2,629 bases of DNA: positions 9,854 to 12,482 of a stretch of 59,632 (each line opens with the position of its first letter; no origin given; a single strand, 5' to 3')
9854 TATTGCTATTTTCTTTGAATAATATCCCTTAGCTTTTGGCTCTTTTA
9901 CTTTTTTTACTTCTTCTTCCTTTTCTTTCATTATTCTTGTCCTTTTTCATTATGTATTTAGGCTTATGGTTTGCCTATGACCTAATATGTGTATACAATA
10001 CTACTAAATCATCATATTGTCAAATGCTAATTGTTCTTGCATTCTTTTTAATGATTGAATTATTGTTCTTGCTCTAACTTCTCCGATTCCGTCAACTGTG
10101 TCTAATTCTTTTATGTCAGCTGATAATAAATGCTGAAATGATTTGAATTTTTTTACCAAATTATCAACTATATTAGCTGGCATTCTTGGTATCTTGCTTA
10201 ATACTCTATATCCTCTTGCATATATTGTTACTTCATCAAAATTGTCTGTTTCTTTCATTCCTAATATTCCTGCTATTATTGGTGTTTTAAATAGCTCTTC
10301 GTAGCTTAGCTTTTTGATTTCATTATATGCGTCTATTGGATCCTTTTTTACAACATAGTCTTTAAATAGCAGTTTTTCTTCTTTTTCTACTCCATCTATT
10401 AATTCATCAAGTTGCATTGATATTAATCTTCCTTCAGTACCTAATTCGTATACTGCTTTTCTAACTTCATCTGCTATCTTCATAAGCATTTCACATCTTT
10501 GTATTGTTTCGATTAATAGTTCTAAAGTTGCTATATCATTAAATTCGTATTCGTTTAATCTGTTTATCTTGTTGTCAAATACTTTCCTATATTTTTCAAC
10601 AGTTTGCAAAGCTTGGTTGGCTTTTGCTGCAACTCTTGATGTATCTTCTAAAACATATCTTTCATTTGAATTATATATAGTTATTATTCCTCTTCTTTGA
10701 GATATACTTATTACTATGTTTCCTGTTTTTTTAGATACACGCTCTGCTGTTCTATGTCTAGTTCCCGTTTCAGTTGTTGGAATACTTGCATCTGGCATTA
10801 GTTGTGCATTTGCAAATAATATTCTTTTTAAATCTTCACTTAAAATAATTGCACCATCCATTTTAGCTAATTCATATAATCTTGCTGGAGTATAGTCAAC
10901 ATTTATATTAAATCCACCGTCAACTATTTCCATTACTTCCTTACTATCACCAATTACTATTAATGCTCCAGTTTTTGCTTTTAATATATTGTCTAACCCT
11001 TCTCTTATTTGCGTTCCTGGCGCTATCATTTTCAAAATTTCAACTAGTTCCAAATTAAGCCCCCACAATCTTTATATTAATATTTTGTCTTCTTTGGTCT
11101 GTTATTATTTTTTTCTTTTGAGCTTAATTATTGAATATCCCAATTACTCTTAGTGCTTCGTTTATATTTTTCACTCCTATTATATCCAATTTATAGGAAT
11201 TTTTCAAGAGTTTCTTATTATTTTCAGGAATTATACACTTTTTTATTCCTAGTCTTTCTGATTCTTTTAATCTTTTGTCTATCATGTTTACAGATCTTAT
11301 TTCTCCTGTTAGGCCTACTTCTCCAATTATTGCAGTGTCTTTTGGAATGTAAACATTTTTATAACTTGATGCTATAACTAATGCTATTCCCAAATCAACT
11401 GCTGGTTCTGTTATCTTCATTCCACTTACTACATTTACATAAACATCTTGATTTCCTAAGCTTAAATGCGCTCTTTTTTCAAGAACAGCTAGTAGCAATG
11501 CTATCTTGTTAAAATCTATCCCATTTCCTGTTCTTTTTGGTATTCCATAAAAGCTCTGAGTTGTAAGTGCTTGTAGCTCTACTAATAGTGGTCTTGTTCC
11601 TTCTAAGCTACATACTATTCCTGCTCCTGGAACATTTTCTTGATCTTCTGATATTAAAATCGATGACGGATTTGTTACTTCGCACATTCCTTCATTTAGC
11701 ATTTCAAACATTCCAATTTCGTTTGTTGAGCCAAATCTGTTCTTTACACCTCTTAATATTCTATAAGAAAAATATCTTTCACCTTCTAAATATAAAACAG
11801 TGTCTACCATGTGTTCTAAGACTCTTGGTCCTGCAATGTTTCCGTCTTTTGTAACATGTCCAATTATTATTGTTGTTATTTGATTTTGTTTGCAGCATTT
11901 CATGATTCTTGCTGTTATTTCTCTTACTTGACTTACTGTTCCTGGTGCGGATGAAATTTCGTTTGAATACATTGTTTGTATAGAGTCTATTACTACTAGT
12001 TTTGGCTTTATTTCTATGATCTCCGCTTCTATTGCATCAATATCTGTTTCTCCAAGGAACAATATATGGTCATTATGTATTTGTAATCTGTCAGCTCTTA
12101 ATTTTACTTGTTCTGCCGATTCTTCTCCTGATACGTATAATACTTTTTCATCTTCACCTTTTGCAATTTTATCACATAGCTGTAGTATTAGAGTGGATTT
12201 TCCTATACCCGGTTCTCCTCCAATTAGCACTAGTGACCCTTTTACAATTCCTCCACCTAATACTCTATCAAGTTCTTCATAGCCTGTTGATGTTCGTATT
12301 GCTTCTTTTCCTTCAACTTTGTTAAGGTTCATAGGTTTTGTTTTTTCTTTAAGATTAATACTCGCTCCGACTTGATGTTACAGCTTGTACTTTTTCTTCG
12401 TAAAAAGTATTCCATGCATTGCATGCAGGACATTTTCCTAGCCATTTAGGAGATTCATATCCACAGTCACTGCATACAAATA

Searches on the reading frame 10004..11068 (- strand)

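Call 6: search_protein_families(library=pfam, proteins=[window:10004-11068:-])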
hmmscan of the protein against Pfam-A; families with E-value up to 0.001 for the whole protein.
window:10004-11068:- (354 aa): 5 families
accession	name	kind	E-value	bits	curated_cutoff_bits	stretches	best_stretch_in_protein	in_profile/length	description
PF10635.14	DisA-linker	-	2.4e-42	144.5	25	1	140-274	1-138/142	DisA bacterial checkpoint controller linker region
PF02457.21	DAC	-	6.7e-30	103.6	27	1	23-135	2-117/119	DisA bacterial checkpoint controller nucleotide-binding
PF12826.13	HHH_2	-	1.3e-06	28.9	27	1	302-340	17-55/64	Helix-hairpin-helix motif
PF14520.12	HHH_5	-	1.8e-06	28.7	27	1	289-341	3-56/57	Helix-hairpin-helix domain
PF00633.29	HHH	-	0.00022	21.3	24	1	310-338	1-29/30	Helix-hairpin-helix motif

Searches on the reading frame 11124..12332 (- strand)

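Call 6: search_protein_families(library=pfam, proteins=[window:11124-12332:-])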
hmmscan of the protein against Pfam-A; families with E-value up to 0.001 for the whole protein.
window:11124-12332:- (402 aa): 13 families
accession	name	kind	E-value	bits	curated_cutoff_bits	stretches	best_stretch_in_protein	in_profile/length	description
PF06745.19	ATPase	-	2.4e-22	79.9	26.6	2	15-84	2-71/231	KaiC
PF13481.12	AAA_25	-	6.7e-20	72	27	1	19-164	20-194/195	AAA domain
PF03796.21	DnaB_C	-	2.3e-12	47.3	27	1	15-159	3-137/255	DnaB-like helicase C terminal domain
PF13541.12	ChlI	-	1.5e-10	41.4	27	1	288-372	36-121/121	Subunit ChlI of Mg-chelatase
PF05362.19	Lon_C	-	3.7e-08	33.6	21.1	1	294-394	93-199/205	Lon protease (S16) C-terminal proteolytic domain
PF08423.17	Rad51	-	7.3e-08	32.4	22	1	9-160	3-175/244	Rad51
PF25199.1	nSTAND_NTPase5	-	1e-05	25.8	34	1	32-102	41-111/145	Novel STAND NTPase 5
PF20720.3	nSTAND3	-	3.4e-05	24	27.2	1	33-98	18-80/155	Novel STAND NTPase 3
PF13479.12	AAA_24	-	6.7e-05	23.3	27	1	35-123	5-78/195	AAA domain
PF13191.12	AAA_16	-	0.00038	21.4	32.6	1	29-69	24-58/167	AAA ATPase domain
PF05729.18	NACHT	-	0.00051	20.4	26.7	1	34-71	2-44/167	NACHT domain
PF13173.12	AAA_14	-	0.00058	20.3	27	0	34-121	4-74/129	AAA domain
PF13401.12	AAA_22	-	0.00076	20.2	27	0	33-158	6-122/130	AAA domain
